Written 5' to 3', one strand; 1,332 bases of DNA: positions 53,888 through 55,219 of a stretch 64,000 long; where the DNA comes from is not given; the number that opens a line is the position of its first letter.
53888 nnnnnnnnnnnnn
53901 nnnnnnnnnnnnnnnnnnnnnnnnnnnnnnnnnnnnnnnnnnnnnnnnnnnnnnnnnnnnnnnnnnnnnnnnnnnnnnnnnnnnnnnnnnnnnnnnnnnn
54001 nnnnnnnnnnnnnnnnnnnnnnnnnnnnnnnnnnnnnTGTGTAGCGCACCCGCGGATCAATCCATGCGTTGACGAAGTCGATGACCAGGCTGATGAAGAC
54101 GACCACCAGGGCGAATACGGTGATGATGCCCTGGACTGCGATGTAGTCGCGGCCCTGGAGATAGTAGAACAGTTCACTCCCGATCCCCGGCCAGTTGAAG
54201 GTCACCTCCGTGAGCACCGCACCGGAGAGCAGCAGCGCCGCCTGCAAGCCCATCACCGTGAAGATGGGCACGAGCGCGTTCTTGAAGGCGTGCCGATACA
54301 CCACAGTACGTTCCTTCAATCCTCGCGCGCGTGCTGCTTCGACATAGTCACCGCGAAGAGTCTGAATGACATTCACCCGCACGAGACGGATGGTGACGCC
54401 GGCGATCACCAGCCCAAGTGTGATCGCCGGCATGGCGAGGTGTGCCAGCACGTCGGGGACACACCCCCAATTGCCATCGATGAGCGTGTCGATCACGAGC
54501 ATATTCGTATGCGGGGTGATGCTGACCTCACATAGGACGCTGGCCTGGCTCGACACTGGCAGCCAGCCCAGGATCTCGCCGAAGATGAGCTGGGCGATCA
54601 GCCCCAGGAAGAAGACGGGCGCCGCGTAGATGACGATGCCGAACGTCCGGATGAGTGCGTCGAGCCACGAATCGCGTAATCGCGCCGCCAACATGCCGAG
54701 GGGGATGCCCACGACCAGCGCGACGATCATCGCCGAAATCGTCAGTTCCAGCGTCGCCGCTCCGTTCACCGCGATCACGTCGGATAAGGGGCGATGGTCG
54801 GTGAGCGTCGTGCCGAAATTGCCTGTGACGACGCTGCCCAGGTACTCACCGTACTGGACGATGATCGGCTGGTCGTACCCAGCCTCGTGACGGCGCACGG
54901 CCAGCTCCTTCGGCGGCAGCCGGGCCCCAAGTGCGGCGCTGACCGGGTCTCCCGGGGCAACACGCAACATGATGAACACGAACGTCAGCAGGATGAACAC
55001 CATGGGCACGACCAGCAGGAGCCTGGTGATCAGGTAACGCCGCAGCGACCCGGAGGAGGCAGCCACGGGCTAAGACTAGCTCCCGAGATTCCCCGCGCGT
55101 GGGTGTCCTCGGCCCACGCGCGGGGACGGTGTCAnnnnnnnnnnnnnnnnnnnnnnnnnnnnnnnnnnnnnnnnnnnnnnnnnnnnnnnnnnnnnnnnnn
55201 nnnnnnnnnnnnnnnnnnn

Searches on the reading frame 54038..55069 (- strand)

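Call 9: search_protein_families(library=pfam, proteins=[window:54038-55069:-], max_evalue=0.001)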
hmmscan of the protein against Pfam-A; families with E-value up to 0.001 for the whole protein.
window:54038-55069:- (344 aa): 2 families
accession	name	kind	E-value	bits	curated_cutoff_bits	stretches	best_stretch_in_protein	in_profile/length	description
PF00528.27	BPD_transp_1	-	7.1e-41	140.4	26.4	1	121-342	1-183/184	Binding-protein-dependent transport system inner membrane component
PF19300.4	BPD_transp_1_N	-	1.2e-10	42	23.8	1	11-84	3-76/114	Binding-prot-dependent transport system membrane comp, N-term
